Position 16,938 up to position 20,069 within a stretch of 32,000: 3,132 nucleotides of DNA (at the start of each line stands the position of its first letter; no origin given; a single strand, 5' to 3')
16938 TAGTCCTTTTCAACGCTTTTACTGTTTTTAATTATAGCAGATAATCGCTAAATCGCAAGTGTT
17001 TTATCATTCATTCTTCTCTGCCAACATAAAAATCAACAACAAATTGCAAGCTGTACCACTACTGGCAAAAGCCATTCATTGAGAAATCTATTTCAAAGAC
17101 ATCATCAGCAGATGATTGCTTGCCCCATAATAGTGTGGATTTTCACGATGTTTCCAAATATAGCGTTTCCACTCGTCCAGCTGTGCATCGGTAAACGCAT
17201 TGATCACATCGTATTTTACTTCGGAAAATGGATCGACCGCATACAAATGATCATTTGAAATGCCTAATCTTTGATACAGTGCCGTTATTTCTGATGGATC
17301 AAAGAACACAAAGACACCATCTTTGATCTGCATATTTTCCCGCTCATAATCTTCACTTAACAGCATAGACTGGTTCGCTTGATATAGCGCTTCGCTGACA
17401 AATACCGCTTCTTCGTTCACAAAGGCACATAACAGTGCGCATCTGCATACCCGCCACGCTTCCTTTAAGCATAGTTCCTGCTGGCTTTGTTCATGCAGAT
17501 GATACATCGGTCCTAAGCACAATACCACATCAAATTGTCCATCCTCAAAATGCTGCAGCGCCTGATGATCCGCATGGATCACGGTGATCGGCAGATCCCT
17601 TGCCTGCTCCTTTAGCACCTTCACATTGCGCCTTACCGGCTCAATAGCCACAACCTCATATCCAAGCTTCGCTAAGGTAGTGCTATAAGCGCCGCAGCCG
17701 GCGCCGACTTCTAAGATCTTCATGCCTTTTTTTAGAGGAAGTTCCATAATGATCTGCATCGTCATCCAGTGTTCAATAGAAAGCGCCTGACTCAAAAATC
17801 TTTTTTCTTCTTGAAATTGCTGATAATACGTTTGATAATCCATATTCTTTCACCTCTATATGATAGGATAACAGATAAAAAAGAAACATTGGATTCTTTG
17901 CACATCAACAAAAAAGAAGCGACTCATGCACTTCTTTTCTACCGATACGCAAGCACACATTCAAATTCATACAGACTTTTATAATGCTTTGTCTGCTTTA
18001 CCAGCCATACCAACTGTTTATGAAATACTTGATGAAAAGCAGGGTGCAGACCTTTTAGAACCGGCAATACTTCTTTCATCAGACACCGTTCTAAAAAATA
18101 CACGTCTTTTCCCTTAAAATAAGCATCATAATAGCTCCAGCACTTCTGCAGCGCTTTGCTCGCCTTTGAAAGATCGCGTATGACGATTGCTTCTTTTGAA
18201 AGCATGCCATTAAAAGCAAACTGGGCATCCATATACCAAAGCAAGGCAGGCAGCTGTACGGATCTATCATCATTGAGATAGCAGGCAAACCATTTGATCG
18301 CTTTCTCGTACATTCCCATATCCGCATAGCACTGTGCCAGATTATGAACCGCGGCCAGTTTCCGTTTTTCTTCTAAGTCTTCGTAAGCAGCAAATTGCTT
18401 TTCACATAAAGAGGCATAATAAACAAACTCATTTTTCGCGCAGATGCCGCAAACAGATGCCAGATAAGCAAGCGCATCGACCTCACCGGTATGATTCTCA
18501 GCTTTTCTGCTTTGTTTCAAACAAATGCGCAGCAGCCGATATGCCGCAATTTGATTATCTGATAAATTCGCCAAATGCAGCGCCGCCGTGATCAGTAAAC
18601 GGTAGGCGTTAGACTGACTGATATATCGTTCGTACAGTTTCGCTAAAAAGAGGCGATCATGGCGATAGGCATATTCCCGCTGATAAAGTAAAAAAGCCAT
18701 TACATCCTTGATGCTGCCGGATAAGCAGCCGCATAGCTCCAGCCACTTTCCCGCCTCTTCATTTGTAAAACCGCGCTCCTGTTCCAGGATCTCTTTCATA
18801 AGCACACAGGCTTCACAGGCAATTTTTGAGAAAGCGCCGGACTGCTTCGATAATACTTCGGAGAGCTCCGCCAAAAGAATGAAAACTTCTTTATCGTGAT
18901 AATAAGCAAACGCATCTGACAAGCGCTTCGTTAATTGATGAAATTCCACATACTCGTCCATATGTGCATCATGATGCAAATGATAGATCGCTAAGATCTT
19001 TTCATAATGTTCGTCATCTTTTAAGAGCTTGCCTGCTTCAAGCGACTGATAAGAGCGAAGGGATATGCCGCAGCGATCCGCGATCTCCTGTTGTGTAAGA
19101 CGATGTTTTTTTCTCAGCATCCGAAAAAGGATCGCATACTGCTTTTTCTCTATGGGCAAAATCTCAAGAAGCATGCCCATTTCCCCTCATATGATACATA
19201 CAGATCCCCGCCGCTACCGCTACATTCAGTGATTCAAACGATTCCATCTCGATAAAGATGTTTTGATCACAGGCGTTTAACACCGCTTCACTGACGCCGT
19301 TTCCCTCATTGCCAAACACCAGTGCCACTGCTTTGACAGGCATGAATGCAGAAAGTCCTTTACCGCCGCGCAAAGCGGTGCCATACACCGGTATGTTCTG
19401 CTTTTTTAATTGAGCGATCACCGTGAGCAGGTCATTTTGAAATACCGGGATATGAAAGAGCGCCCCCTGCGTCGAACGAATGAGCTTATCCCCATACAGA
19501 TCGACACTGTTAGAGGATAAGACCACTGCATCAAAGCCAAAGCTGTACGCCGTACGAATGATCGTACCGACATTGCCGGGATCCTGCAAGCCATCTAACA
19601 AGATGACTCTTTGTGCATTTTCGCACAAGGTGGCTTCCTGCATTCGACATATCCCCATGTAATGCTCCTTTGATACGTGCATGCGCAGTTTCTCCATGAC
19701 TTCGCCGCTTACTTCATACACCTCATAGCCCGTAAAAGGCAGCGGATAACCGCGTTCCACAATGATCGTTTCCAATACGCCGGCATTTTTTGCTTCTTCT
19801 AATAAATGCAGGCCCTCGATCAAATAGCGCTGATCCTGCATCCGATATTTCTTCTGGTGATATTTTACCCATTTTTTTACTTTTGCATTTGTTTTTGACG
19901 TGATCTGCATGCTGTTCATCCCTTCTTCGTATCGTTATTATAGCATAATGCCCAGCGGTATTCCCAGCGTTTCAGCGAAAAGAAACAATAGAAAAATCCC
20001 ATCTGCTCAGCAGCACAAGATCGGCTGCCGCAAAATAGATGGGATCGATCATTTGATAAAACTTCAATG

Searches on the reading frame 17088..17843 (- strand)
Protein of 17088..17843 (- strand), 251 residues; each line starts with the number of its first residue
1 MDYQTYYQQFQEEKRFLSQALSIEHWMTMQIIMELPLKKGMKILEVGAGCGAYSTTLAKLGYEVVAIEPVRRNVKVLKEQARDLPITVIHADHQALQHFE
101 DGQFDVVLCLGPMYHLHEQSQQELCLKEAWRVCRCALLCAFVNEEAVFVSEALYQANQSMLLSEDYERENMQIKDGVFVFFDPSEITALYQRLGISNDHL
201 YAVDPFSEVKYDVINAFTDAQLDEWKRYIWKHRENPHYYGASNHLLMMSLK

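Call 50: search_protein_families(library=pfam, proteins=[window:17088-17843:-], max_evalue=0.00001)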
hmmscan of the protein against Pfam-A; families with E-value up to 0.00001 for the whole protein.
window:17088-17843:- (251 aa): 6 families
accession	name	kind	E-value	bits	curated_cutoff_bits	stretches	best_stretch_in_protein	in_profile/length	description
PF08241.18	Methyltransf_11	-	1.1e-14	55.3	21.2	1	44-134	1-88/95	Methyltransferase domain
PF13649.12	Methyltransf_25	-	1.3e-14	55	27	1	43-134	1-94/97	Methyltransferase domain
PF00398.26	RrnaAD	-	3.7e-10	39.8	24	1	13-100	4-92/263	Ribosomal RNA adenine dimethylase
PF13847.12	Methyltransf_31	-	1.9e-09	37.8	27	1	38-135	2-103/145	Methyltransferase domain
PF13489.12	Methyltransf_23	-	1.4e-07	31.9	27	1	31-119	12-97/164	Methyltransferase domain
PF08242.18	Methyltransf_12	-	1.6e-07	32.4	30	1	44-133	1-92/98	Methyltransferase domain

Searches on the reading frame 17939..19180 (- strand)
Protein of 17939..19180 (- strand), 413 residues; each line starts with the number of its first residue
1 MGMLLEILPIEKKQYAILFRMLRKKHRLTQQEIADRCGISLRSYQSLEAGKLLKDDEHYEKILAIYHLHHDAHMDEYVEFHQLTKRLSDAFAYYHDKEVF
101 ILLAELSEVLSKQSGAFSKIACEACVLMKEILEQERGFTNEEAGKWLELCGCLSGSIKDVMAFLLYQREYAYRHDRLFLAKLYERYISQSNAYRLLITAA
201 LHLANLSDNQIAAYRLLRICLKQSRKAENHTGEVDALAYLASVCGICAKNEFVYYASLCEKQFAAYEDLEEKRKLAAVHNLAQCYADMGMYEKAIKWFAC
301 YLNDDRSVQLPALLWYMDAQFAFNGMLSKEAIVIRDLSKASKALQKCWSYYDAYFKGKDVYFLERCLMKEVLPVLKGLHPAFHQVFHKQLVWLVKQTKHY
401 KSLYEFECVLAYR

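Call 50: search_protein_families(library=pfam, proteins=[window:17939-19180:-], max_evalue=0.00001)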
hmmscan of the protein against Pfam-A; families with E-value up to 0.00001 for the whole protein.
window:17939-19180:- (413 aa): 2 families
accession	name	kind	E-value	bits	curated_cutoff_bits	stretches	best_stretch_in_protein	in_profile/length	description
PF01381.28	HTH_3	-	2.9e-07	30.8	23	1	20-69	2-51/55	Helix-turn-helix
PF13560.12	HTH_31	-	2.7e-06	28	27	1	15-72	2-59/64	Helix-turn-helix domain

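Call 52: search_protein_families(library=ncbifam, proteins=[window:17939-19180:-], max_evalue=0.00001)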
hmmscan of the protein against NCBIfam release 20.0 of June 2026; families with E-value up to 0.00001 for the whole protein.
window:17939-19180:- (413 aa): 2 families
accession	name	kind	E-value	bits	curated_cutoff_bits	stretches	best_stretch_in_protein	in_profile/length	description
NF041951.1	phage_RstR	subfamily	1.8e-06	28.2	80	1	20-69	8-57/108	RstR family transcriptional repressor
TIGR03070.1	couple_hipB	subfamily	4.2e-06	26.6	71.65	1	14-51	2-39/58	type II toxin-antitoxin system Y4mF family antitoxin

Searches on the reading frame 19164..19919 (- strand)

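Call 50: search_protein_families(library=pfam, proteins=[window:19164-19919:-], max_evalue=0.00001)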
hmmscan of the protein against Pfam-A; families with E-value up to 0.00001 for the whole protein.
window:19164-19919:- (251 aa): 2 families
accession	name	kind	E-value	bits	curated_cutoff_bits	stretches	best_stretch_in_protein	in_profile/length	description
PF00588.24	SpoU_methylase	-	3.5e-39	134.6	29.7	1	105-242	3-142/142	SpoU rRNA Methylase family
PF22435.1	MRM3-like_sub_bind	-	1e-12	48.7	27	1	11-78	1-73/84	MRM3-like substrate binding domain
